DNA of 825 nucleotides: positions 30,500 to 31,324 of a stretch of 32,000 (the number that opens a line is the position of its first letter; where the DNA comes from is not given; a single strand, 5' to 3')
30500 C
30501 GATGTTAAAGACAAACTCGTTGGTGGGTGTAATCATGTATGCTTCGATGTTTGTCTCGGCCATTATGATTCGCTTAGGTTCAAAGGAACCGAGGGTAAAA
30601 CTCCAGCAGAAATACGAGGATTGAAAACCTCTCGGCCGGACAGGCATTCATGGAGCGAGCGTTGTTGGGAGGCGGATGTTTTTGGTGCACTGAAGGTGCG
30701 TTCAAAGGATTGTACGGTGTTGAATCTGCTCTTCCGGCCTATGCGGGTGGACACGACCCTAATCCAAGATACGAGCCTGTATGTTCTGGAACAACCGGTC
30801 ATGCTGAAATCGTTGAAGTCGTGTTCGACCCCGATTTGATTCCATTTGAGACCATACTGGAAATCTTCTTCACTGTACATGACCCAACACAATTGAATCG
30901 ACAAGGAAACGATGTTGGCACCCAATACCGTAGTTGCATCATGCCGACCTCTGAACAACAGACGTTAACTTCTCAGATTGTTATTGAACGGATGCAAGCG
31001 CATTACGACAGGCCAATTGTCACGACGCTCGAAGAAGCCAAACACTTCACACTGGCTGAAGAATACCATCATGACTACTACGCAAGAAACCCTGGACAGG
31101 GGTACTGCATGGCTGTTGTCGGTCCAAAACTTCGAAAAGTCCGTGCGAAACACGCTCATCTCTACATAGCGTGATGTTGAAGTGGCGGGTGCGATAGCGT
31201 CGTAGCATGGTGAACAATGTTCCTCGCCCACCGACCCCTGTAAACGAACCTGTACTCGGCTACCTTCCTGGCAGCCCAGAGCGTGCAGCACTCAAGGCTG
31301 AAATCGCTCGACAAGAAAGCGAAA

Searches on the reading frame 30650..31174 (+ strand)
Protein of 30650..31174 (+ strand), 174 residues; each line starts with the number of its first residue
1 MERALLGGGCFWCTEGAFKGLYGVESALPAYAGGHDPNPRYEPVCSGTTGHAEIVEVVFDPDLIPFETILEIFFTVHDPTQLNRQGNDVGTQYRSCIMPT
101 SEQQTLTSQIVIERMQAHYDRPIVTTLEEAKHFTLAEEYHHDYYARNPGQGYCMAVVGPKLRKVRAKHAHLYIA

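Call 9: search_protein_families(library=pfam, proteins=[window:30650-31174:+], max_evalue=0.001)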
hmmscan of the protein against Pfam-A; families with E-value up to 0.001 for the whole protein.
window:30650-31174:+ (174 aa): 1 family
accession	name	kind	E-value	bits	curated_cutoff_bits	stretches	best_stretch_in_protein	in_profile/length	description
PF01625.27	PMSR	-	8.8e-57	192.1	23.7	1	4-153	2-152/153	Peptide methionine sulfoxide reductase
